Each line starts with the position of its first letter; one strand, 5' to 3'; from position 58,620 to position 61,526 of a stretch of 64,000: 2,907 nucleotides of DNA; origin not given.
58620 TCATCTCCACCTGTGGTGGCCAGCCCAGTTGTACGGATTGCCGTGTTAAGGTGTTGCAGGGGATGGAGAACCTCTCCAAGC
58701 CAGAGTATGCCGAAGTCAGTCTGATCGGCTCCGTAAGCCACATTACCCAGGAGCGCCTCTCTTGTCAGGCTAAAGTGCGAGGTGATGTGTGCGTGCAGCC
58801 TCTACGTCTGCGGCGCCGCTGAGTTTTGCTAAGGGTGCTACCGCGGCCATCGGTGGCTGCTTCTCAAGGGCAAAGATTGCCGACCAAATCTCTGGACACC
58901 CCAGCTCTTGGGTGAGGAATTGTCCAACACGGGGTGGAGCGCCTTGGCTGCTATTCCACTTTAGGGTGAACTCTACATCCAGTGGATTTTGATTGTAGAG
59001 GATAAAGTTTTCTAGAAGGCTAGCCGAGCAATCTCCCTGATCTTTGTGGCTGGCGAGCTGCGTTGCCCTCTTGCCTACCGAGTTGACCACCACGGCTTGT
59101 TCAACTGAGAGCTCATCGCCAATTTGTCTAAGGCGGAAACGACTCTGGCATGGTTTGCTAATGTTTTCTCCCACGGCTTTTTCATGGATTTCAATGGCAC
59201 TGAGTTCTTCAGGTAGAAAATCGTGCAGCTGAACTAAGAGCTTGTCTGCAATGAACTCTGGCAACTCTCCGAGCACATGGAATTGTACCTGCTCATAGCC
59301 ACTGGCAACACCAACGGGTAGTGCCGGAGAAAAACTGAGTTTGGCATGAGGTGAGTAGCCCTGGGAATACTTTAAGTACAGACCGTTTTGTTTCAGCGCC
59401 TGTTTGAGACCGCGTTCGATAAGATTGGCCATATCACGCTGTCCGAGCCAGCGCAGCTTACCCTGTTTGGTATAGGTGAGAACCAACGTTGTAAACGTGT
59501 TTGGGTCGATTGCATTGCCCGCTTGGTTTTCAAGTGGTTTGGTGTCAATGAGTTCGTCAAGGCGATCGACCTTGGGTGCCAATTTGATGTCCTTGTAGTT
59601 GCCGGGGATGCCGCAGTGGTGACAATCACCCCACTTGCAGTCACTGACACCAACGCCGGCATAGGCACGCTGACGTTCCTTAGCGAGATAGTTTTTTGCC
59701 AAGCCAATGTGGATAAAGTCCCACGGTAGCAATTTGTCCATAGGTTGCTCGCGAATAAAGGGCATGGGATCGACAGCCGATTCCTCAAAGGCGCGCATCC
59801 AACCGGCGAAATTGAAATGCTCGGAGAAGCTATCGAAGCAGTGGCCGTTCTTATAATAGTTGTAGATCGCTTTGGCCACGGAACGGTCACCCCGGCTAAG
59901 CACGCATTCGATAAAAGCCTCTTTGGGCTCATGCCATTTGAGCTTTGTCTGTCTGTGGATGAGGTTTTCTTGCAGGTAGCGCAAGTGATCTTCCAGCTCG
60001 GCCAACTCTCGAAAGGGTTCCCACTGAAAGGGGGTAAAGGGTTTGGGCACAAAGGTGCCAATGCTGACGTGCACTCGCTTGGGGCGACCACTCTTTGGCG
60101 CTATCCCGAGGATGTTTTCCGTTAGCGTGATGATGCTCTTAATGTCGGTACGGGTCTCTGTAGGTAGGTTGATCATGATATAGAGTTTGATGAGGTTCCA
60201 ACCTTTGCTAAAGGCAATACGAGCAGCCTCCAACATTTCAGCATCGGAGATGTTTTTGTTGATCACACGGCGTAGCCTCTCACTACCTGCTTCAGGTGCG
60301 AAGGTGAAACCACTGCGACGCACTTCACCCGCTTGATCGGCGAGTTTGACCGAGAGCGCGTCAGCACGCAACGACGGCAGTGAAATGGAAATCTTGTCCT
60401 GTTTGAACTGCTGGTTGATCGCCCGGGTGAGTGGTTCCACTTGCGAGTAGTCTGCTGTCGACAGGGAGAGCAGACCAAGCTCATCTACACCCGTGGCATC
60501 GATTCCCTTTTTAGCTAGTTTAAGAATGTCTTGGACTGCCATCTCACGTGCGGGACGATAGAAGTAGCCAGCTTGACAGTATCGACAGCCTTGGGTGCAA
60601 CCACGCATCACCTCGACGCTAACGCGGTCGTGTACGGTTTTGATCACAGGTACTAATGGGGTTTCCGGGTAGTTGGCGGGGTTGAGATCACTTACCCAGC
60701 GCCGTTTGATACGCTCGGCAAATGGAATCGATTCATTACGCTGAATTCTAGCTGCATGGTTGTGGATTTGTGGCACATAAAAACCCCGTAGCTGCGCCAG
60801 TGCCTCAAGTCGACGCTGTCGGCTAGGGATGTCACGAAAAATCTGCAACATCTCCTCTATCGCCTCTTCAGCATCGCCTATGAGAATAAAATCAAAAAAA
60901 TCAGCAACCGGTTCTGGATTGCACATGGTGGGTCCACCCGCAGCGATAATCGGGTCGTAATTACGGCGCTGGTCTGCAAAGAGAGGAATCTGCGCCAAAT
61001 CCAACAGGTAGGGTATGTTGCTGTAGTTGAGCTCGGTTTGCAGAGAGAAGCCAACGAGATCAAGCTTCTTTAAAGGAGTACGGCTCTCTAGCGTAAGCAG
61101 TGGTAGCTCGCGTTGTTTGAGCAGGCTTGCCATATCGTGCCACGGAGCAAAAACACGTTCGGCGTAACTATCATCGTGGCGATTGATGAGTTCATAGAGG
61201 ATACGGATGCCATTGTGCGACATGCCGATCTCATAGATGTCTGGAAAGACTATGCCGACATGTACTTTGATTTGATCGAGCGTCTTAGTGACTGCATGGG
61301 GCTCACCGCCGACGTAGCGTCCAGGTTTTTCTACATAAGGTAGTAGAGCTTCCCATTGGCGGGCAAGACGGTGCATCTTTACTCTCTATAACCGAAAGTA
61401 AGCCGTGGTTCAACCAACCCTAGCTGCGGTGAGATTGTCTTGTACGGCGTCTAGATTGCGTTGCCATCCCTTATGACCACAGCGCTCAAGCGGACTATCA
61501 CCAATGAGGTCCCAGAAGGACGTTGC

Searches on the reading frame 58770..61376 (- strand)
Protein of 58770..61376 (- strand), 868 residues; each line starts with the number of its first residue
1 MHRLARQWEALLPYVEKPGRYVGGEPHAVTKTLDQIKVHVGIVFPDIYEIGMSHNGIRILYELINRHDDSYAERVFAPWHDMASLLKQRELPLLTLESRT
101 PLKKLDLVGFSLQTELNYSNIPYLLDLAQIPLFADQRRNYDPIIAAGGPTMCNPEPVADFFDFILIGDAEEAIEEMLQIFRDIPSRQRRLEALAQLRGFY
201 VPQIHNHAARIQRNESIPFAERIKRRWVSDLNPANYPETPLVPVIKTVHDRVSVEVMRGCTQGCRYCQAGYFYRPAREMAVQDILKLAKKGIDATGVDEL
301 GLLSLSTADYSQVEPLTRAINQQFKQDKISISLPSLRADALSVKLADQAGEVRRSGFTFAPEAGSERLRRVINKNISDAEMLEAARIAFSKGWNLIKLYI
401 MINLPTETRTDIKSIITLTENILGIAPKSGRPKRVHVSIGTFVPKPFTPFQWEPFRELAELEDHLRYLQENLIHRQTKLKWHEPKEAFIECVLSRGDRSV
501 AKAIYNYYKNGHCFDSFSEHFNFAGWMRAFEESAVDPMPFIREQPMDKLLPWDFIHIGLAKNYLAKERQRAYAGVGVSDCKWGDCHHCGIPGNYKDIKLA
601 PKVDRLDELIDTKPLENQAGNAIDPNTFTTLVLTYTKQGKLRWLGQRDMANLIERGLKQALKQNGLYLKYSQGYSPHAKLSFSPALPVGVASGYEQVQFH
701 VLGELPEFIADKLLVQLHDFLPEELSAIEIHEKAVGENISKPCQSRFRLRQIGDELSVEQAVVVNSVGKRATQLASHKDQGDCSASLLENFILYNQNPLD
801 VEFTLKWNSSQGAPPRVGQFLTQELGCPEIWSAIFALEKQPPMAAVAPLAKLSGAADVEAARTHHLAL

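Call 14: find_related_loci(query=window:58770-61376:-, collection=genome_contigs, flank=10000)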
Query window:58770-61376:- (868 aa) in genome_contigs; peptide patterns used: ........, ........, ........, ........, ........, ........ (x = any residue, [..] = any of these).
365 stretches matched a pattern; 233 encode a relative of the query (tblastn E <= 1e-3); the best 80 are kept; 80 distinct loci.
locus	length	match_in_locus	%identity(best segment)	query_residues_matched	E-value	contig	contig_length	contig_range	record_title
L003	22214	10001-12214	43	2-731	0e+0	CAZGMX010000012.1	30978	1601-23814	MAG TPA_asm: uncultured Actinomycetota bacterium isolate binchicken_co232_128 genome assembly, contig: NODE_2537_length_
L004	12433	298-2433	43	9-718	0e+0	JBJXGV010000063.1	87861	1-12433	MAG: bacterium isolate F1F2.bin.167 k127_2868825, whole genome shotgun sequence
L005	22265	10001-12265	41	4-725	0e+0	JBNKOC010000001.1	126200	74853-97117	MAG: Fibrobacteria bacterium isolate G1G2.bin.43.orig k141_1739625, whole genome shotgun sequence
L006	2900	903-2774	46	3-600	0e+0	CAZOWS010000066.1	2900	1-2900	MAG TPA_asm: uncultured Actinomycetota bacterium isolate binchicken_co203_618 genome assembly, contig: k141_1858845, who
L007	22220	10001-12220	41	12-730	0e+0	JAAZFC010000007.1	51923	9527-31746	MAG: Fibrobacter sp. isolate AS10tlH2TH_155 22002_AS10, whole genome shotgun sequence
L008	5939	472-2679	42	10-732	4e-180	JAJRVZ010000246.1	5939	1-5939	MAG: Calditrichota bacterium isolate Dive96_bin2.107 k141_3389625, whole genome shotgun sequence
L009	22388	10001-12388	38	9-792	5e-175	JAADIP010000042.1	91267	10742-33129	MAG: Calditrichota bacterium isolate M_MetaBat.59 contig-127_649, whole genome shotgun sequence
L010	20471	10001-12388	38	9-792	6e-174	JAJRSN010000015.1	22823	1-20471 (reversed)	MAG: Calditrichota bacterium isolate Dive96_bin1.108 k141_239494, whole genome shotgun sequence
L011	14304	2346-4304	40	11-698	1e-163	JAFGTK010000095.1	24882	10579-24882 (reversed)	MAG: Deltaproteobacteria bacterium isolate Zod_Metabat.965 k87_1807871, whole genome shotgun sequence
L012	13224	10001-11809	42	1-589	1e-162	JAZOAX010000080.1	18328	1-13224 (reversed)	MAG: Acutalibacteraceae bacterium isolate T1900044759_TS20190225.MAGScoT_cleanbin_000073 SGB_2345_k141_3112244, whole ge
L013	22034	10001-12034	38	11-728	2e-162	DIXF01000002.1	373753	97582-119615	MAG TPA_asm: Syntrophaceae bacterium UBA6087 UBA6087_contig_633, whole genome shotgun sequence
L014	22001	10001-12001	39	11-713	2e-162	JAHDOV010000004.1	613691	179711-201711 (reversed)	MAG: Deltaproteobacteria bacterium isolate SL3-B22.2 k141_37262, whole genome shotgun sequence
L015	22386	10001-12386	42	4-817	6e-162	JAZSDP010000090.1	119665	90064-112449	MAG: Acutalibacteraceae bacterium isolate T1900044596_TS20190062.MAGScoT_cleanbin_000041 SGB_667_k141_30495, whole genom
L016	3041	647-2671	39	10-722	1e-171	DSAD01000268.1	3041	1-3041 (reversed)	MAG TPA_asm: Deltaproteobacteria bacterium isolate SpSt-1140 Ga0129302_1021961, whole genome shotgun sequence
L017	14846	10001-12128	42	4-737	1e-161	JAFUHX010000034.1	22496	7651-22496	MAG: Clostridia bacterium isolate RGIG4510 Roe_deer_Rectum-1__c86984, whole genome shotgun sequence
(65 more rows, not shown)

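Call 25: find_related_loci(query=window:58770-61376:-, collection=metagenome_contigs, flank=10000)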
Query window:58770-61376:- (868 aa) in metagenome_contigs; peptide patterns used: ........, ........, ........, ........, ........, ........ (x = any residue, [..] = any of these).
357 stretches matched a pattern; 153 encode a relative of the query (tblastn E <= 1e-3); the best 80 are kept; 80 distinct loci.
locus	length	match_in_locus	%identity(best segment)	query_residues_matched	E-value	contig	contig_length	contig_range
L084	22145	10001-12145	43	6-713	0e+0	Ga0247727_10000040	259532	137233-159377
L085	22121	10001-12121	44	9-713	0e+0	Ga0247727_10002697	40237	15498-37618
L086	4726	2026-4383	39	12-743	4e-173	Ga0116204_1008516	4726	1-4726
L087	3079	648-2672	39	10-722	2e-171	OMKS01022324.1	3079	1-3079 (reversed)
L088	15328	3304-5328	39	11-719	3e-160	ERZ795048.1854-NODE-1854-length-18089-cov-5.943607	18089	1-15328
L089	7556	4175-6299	42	11-732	1e-157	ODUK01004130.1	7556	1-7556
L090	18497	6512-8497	39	6-704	3e-157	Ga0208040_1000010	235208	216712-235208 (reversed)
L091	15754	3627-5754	42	9-719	2e-155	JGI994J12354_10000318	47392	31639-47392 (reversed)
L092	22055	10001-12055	36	12-736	3e-154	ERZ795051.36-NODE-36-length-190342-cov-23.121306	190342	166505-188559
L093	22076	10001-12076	37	1-704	3e-154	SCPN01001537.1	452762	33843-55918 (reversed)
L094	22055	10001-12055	36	12-736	3e-154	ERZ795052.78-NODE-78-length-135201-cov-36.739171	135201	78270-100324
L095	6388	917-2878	38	11-701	6e-155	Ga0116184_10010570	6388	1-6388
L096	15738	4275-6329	36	12-736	8e-154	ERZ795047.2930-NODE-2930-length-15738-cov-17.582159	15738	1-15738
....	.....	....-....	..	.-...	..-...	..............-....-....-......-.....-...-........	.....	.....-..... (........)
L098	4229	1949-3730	41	11-589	6e-157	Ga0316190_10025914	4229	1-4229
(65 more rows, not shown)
